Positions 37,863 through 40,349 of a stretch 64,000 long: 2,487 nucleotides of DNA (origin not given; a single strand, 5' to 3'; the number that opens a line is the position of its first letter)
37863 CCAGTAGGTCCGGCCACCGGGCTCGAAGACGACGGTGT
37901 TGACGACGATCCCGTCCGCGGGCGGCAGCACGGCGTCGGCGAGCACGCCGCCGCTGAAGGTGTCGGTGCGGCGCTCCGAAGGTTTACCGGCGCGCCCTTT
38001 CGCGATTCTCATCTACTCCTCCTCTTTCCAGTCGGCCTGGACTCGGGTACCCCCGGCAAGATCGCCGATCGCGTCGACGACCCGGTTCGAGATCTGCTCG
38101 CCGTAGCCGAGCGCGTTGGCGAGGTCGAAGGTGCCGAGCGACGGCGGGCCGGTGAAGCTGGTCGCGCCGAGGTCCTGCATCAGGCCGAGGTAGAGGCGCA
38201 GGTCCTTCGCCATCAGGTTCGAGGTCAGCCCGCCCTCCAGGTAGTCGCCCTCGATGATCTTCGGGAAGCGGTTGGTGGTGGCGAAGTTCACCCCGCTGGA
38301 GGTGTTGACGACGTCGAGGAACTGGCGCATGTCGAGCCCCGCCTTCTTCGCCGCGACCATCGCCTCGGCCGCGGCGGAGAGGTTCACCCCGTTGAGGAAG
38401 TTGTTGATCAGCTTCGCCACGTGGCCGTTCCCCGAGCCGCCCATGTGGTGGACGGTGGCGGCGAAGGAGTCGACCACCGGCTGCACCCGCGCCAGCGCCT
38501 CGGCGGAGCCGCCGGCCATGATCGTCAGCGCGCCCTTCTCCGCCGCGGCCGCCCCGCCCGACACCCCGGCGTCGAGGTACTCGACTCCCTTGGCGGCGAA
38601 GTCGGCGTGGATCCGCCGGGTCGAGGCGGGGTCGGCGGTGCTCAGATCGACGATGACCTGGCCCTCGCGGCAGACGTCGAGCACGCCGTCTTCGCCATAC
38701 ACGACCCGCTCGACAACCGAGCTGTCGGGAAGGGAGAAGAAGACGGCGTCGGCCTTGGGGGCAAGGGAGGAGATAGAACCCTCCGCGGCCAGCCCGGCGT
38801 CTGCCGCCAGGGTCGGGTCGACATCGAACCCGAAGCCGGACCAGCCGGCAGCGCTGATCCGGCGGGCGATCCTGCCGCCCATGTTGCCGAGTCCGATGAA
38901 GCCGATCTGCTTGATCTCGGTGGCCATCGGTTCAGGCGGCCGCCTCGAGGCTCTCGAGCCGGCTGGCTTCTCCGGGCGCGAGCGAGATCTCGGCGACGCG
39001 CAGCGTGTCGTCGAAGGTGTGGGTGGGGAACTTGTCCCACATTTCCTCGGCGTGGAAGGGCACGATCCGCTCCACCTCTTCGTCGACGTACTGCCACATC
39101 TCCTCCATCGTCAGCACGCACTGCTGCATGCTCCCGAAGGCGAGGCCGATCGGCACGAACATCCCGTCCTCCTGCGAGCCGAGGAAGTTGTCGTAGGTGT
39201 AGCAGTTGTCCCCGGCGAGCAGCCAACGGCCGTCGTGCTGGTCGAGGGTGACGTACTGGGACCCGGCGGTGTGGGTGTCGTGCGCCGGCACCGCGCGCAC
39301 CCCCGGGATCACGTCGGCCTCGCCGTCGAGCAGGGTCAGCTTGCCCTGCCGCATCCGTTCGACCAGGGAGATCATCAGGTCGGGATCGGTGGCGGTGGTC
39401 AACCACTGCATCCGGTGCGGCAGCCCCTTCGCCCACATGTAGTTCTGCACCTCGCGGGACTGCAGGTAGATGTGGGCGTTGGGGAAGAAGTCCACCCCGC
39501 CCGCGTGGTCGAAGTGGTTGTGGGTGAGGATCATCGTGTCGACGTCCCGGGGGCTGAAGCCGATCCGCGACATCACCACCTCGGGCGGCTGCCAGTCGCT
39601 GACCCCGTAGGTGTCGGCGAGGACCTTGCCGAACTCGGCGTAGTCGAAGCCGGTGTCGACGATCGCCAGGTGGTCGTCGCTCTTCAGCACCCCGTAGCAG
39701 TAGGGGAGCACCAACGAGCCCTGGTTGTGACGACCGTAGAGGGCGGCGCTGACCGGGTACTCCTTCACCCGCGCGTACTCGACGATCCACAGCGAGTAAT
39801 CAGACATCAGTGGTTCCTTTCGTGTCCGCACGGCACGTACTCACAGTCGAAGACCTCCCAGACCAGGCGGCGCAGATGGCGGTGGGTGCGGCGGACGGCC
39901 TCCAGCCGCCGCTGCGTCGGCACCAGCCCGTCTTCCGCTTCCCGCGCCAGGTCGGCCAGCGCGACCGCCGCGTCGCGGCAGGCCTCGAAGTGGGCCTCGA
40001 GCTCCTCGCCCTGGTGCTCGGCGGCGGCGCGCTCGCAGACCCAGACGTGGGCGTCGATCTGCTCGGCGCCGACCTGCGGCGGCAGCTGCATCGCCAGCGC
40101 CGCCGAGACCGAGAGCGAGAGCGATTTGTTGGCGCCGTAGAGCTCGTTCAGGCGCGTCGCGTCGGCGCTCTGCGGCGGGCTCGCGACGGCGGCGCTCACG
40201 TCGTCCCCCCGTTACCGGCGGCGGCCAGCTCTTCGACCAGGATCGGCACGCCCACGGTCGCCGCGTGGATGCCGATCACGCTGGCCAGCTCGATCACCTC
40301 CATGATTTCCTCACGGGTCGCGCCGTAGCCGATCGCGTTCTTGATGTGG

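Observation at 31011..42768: Twelve-gene, tightly coupled operon of lactonase-like, CMD, cupin, FAD/Fe-S and aldolase enzymes that matches no pathway I can name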

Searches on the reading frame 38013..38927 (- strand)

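Call 5: search_protein_families(library=pfam, proteins=[window:38013-38927:-], max_evalue=0.01)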
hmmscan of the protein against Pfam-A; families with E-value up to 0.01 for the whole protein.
window:38013-38927:- (304 aa): 4 families
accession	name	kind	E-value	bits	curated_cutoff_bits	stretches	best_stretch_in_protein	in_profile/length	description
PF03446.21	NAD_binding_2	-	4.6e-42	144.2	21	1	7-163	1-161/161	NAD binding domain of 6-phosphogluconate dehydrogenase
PF14833.11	NAD_binding_11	-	1.3e-24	87.2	30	1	166-260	1-95/122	NAD-binding of NADP-dependent 3-hydroxyisobutyrate dehydrogenase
PF02826.25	2-Hacid_dh_C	-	9.1e-05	22.3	25.1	1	6-76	37-109/178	D-isomer specific 2-hydroxyacid dehydrogenase, NAD binding domain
PF03807.23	F420_oxidored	-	0.0014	19.6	21.6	1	7-67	1-68/94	NADP oxidoreductase coenzyme F420-dependent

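Call 6: search_protein_families(library=ncbifam, proteins=[window:38013-38927:-], max_evalue=0.001)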
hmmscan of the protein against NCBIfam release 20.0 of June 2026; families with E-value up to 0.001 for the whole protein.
window:38013-38927:- (304 aa): 11 families
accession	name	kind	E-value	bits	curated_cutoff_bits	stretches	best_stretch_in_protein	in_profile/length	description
TIGR01692.1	HIBADH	equivalog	2.2e-53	181.5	291.6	1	10-263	1-263/288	3-hydroxyisobutyrate dehydrogenase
NF043037.1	ThreonDh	equivalog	7.2e-53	179.9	350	1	6-278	3-278/297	L-threonate dehydrogenase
TIGR01505.1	tartro_sem_red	equivalog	6.7e-47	160.1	340.75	1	8-256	2-252/291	2-hydroxy-3-oxopropionate reductase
NF008592.0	PRK11559.1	equivalog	9e-46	156.5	397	1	6-255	3-254/296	2-hydroxy-3-oxopropionate reductase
NF012005.0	PRK15461.1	equivalog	2.1e-38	132.2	348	1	6-292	2-291/298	sulfolactaldehyde 3-reductase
NF011633.0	PRK15059.1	equivalog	3.8e-34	118.2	451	1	7-246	2-242/292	2-hydroxy-3-oxopropionate reductase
NF007161.0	PRK09599.1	subfamily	1.2e-26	93.6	271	1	7-206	2-210/302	NADP-dependent phosphogluconate dehydrogenase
TIGR00872.1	gnd_rel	equivalog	5.7e-21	75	297.2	1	7-199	2-198/299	phosphogluconate dehydrogenase (NAD(+)-dependent, decarboxylating)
NF006765.0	PRK09287.1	equivalog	6.8e-16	58.2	413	1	5-191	3-202/476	NADP-dependent phosphogluconate dehydrogenase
TIGR00873.1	gnd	equivalog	6.2e-15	55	426.7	1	8-201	2-209/467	decarboxylating NADP(+)-dependent phosphogluconate dehydrogenase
TIGR03026.1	NDP-sugDHase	subfamily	5.2e-05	22.2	189.8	0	80-212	104-248/413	nucleotide sugar dehydrogenase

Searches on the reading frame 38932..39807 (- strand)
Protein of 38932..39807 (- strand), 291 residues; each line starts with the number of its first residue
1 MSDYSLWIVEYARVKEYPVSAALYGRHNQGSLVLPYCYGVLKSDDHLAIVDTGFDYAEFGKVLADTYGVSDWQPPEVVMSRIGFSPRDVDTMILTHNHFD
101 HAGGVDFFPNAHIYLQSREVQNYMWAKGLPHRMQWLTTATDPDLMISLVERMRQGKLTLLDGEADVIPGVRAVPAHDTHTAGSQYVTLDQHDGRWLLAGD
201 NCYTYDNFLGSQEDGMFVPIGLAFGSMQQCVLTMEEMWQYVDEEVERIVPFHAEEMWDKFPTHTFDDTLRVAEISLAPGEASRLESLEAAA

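Call 5: search_protein_families(library=pfam, proteins=[window:38932-39807:-], max_evalue=0.01)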
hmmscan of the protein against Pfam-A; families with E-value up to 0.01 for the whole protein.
window:38932-39807:- (291 aa): 2 families
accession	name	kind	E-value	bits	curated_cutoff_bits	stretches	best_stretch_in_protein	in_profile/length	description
PF00753.33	Lactamase_B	-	2.1e-19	70.7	22.7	1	40-241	10-188/196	Metallo-beta-lactamase superfamily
PF12706.13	Lactamase_B_2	-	8e-05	22.8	27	1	85-252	27-199/200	Beta-lactamase superfamily domain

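Call 6: search_protein_families(library=ncbifam, proteins=[window:38932-39807:-], max_evalue=0.001)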
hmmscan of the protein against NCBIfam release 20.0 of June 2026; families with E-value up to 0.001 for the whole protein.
window:38932-39807:- (291 aa): 12 families
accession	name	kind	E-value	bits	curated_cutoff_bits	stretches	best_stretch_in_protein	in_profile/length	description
NF047925.1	pyridox_lacton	equivalog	7.5e-17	62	325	1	28-216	26-223/268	4-pyridoxolactonase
NF045699.1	AHLLactAiiA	equivalog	1.5e-15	57.1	375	1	78-208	85-199/251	quorum-quenching N-acyl homoserine lactonase AiiA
NF045700.1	AHLLactAttM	equivalog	5.1e-12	45.9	390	1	79-262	84-255/257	AttM family quorum-quenching N-acyl homoserine lactonase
NF047979.1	lactonase_AidB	equivalog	2.7e-08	33.4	360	1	37-202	52-207/271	AidB family quorum-quenching N-acyl homoserine lactonase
NF047919.1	lactonase_YtnP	equivalog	2.1e-07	30.4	425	1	41-122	52-142/274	YtnP family quorum-quenching lactonase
NF047976.1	lactonase_AhlS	equivalog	4.9e-07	29.1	475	1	80-209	95-222/276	AhlS family quorum-quenching N-acyl homoserine lactonase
NF033105.1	bla_subclass_B3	equivalog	1.8e-05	24.2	240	1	61-106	34-79/257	subclass B3 metallo-beta-lactamase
NF012229.1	bla_class_B_core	domain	3.7e-05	23.9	100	1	76-130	51-93/139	metallo-beta-lactamase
NF000456.2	blaMSI-1_fam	exception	4.6e-05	22.8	550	1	60-106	58-104/289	MSI-1 family subclass B3 metallo-beta-lactamase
NF000439.2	blaAIM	exception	0.00035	20.2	675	1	80-135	88-144/303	AIM family subclass B3 metallo-beta-lactamase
NF000469.2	CAR_gen_B3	exception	0.00035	19.7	500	1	79-106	103-130/311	CAR family subclass B3 metallo-beta-lactamase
NF000427.2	blaCAU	exception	0.00076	18.8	500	0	77-105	54-82/262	CAU/MBL1b family subclass B3 metallo-beta-lactamase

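Call 21: search_solved_structures(query=window:38932-39807:-, max_evalue=0.001)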
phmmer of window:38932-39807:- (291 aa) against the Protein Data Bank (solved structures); distinct sequences matched with E-value up to 0.001: 22.
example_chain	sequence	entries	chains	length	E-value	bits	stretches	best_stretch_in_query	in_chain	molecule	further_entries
8x78_L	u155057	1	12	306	1.7e-42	149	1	2-284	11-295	Glyoxylase, beta-lactamase superfamily II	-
5eht_A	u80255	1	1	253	5e-10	42.4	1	36-226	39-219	N-acyl homoserine lactonase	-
3aj3_A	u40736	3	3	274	6.1e-10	42.1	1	30-131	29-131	4-pyridoxolactonase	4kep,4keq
2a7m_A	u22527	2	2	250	3.7e-09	39.5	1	78-219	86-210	N-acyl homoserine lactone hydrolase | N-acyl homoserine lactonase AiiA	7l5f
5eh9_A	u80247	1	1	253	3.9e-09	39.5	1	78-219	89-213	N-acyl homoserine lactonase AiiA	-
3dha_A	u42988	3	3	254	4e-09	39.4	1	78-219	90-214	N-Acyl Homoserine Lactone Hydrolase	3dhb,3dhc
2br6_A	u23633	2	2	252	5.5e-09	39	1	78-219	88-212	AIIA-LIKE PROTEIN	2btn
8zu5_A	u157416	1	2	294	1.2e-08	37.8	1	79-200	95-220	Methyl parathion hydrolase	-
8zu4_A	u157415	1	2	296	1.3e-08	37.7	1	80-200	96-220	Methyl parathion hydrolase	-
4j5f_A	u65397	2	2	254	2e-08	37.1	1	78-219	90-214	N-acyl homoserine lactonase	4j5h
1p9e_A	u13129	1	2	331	3e-08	36.5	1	79-200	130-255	Methyl Parathion Hydrolase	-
5hif_A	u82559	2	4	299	1.2e-07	34.6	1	78-201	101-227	reconstructed lactonase ancestor, Anc1-MPH | dihydrocoumarin hydrolase, AncDHCH1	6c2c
2r2d_A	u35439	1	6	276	1.3e-07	34.5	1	63-208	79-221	Zn-dependent hydrolases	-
3esh_A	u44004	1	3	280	1.4e-06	31.1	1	18-200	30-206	Protein similar to metal-dependent hydrolase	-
7y7u_A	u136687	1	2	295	1e-05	28.3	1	63-202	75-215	MBL fold metallo-hydrolase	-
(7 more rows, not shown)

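Call 66: search_solved_structures(query=window:38932-39807:-, max_evalue=1e-30, show_alignments=1)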
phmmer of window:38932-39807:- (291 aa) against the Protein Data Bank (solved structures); distinct sequences matched with E-value up to 1e-30: 1.
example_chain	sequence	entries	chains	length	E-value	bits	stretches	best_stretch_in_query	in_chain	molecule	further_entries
8x78_L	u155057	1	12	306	1.7e-42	149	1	2-284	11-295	Glyoxylase, beta-lactamase superfamily II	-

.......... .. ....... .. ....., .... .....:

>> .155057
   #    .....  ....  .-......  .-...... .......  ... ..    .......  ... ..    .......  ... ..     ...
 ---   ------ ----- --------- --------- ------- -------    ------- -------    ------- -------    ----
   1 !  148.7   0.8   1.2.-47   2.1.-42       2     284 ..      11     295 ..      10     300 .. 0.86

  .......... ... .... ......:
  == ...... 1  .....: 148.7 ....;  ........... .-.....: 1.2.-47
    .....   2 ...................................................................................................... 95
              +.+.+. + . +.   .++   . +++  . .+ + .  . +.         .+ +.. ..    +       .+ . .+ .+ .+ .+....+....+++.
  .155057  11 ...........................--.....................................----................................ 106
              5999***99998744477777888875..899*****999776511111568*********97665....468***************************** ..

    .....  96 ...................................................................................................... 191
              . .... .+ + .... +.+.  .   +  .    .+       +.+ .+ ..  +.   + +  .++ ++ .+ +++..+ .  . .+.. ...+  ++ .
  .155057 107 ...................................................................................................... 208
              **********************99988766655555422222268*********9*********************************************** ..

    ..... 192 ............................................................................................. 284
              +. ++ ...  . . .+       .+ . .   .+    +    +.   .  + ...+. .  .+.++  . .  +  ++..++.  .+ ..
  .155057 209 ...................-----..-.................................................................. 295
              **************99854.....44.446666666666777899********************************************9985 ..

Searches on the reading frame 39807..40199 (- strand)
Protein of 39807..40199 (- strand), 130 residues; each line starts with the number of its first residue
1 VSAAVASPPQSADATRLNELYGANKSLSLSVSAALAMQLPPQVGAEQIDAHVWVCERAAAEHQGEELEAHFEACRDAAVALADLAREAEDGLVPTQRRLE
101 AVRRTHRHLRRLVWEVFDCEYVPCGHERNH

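Call 5: search_protein_families(library=pfam, proteins=[window:39807-40199:-], max_evalue=0.01)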
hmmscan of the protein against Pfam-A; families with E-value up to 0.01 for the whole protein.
window:39807-40199:- (130 aa): 0 families

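Call 6: search_protein_families(library=ncbifam, proteins=[window:39807-40199:-], max_evalue=0.001)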
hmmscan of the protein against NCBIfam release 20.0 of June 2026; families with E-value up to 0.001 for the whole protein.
window:39807-40199:- (130 aa): 0 families

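Call 11: find_homologous_proteins(query=window:39807-40199:-)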
Query window:39807-40199:- (130 aa): 29 proteins with E <= 0.001 among 301 candidates.
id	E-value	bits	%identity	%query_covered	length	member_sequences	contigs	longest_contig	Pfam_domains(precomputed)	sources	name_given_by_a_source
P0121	2.6e-79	281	100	100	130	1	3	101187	-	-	-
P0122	1.8e-60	221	78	100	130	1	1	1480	-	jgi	jgi:hypothetical protein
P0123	2.1e-60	220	81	99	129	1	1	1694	-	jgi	jgi:hypothetical protein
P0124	1.8e-59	217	78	100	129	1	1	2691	-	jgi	jgi:hypothetical protein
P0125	1.1e-58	215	79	100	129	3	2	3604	-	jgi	jgi:hypothetical protein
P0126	1.3e-58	215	79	100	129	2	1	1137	-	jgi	jgi:hypothetical protein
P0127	2.1e-58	214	79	100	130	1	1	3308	-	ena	-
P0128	9.3e-58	212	78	100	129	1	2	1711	-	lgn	-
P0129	4.7e-56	206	78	100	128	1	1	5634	-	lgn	-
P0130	1.1e-55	205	74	99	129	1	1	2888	-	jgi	jgi:hypothetical protein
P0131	4.8e-55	203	75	100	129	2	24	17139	-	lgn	-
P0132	1.0e-50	189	71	98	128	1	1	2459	-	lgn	-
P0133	8.1e-47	177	70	99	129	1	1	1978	-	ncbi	-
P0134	5.4e-41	158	61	100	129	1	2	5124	-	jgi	jgi:hypothetical protein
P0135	1.0e-39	154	62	100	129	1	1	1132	-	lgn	-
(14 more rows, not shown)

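Call 17: find_encoding_contigs(protein=P0121, flank=10000, max_places=4)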
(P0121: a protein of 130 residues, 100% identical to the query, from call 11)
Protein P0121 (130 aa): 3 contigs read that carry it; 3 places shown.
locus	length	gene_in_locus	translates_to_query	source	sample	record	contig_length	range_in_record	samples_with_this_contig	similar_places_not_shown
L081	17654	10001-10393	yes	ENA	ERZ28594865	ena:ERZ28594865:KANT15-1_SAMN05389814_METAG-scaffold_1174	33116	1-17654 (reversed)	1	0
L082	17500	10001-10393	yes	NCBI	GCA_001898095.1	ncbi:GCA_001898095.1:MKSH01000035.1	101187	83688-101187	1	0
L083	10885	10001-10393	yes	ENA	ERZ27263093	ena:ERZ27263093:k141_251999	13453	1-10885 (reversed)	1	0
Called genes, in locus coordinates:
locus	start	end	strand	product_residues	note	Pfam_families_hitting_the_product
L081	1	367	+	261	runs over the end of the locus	PF00285:Citrate_synt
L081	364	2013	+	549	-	PF00501:AMP-binding, PF13193:AMP-binding_C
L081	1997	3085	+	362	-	PF12006:DUF3500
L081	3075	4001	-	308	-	PF00107:ADH_zinc_N, PF13602:ADH_zinc_N_2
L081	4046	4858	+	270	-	PF00106:adh_short, PF13561:adh_short_C2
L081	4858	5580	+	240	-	PF00392:GntR, PF07729:FCD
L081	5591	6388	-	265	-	PF00106:adh_short, PF08659:KR, PF23441:SDR, PF13561:adh_short_C2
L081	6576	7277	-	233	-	PF22560:GMT-wHTH (faint), PF00392:GntR, PF01978:TrmB (faint), PF07729:FCD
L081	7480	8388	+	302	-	PF03446:NAD_binding_2, PF14833:NAD_binding_11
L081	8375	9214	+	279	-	PF00753:Lactamase_B, PF12706:Lactamase_B_2 (faint)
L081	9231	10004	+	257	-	PF02627:CMD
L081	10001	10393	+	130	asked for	-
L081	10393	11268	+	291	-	PF00753:Lactamase_B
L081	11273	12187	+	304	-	PF03446:NAD_binding_2, PF14833:NAD_binding_11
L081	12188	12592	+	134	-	PF00190:Cupin_1 (weak), PF07883:Cupin_2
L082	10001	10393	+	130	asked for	-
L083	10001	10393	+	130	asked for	-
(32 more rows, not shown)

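Call 50: search_solved_structures(query=window:39807-40199:-, max_evalue=10)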
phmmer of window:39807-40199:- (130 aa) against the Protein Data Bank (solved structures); distinct sequences matched with E-value up to 10: 5.
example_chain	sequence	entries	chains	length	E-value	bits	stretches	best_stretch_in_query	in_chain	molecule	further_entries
5kay_A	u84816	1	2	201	0.055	17.2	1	20-118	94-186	Spelter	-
5tbw_i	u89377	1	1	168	0.27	14.9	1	65-99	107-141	Suppressor protein STM1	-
6wuj_A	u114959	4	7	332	0.63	13.8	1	17-98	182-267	Sam35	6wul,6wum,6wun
9urz_B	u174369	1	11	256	1.2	12.9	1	42-106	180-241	Prohibitin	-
9vkp_d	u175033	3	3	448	6.3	10.5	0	7-62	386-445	ATP synthase subunit b-delta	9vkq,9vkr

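Call 61: predict_structure(alignment_id=A2)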
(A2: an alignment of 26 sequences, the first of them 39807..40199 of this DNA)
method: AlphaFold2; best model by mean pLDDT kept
length: 130 residues; sequences in the alignment: 26
mean_pLDDT: 85.3   pTM: 0.79
mean pLDDT of the five models: 85.3, 84.5, 83.8, 83.6, 82.4
residues with pLDDT >= 90: 79; 70-90: 30; 50-70: 9; < 50: 12
segments of 3 or more residues with pLDDT < 50: 1-3, 122-130
pLDDT, mean of each block of 10 residues (from residue 1): 55 93 95 89 90 98 95 98 91 89 95 80 43
secondary structure, 60 per line:
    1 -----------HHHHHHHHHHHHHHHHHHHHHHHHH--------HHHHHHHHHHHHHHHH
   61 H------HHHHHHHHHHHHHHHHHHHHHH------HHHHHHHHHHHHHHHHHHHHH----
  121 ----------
elements in order: H12-36 H45-61 H68-89 H96-116

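Call 63: fold_search(model_id=the predicted structure, library=pdb)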
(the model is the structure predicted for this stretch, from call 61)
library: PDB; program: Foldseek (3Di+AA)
matches with E <= 10: 142; with E <= 0.001: 0
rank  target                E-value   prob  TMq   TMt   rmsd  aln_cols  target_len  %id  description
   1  8c5v_C                6.5e-01  0.47  0.36  0.36   7.0       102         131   17  Chemotaxis core signalling unit from E protein lysed E. coli cells (released 2023-09-13)
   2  2lp4_MODEL_1_A        6.5e-01  0.28  0.27  0.17  17.2       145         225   11  Solution structure of P1-CheY/P2 complex in bacterial chemotaxis (released 2012-10-24)
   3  1i5n_A                8.9e-01  0.25  0.27  0.27  14.6       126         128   13  Crystal structure of the P1 domain of CheA from Salmonella typhimurium (released 2001-07-11)
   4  4hwh_B                1.1e+00  0.20  0.27  0.35   8.5        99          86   21  Crystal structure of ATBAG4 (released 2013-05-29)
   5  3u3b_A                1.3e+00  0.75  0.47  0.55   4.3       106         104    7  Crystal Structure of Computationally Redesigned Four-Helix Bundle (released 2012-06-13)
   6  3t6g_D                1.3e+00  0.38  0.41  0.41   6.2       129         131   12  Structure of the complex between NSP3 (SHEP1) and p130Cas (released 2011-11-23)
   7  1tqg                  1.8e+00  0.35  0.40  0.47   6.4       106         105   15  CheA phosphotransferase domain from Thermotoga maritima (released 2004-09-07)
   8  1i5n_D                1.8e+00  0.20  0.30  0.30  13.8       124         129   12  Crystal structure of the P1 domain of CheA from Salmonella typhimurium (released 2001-07-11)
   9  7t2y_A                2.1e+00  0.41  0.40  0.47   5.8       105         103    7  X-ray structure of a designed cold unfolding four helix bundle (released 2022-03-02)
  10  8bsb_A                2.1e+00  0.25  0.39  0.33   8.9       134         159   16  Vc1313-LBD bound to D-lysine (released 2023-06-07)
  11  1i5n_C                2.1e+00  0.16  0.29  0.30  14.6       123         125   10  Crystal structure of the P1 domain of CheA from Salmonella typhimurium (released 2001-07-11)
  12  6ff6                  2.2e+00  0.41  0.40  0.27   5.6       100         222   14  Crystal structure of novel repeat protein BRIC1 (released 2018-09-05)
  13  3uum_B                2.2e+00  0.14  0.27  0.28  17.1       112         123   12  Crystal Structure of N-terminal first spectrin repeat of utrophin (released 2012-09-19)
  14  7t03_MODEL_1_A        2.3e+00  0.38  0.42  0.48   5.6       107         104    6  NMR structure of a designed cold unfolding four helix bundle (released 2022-03-02)
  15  4hwh_A                2.4e+00  0.28  0.34  0.47   4.6        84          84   18  Crystal structure of ATBAG4 (released 2013-05-29)
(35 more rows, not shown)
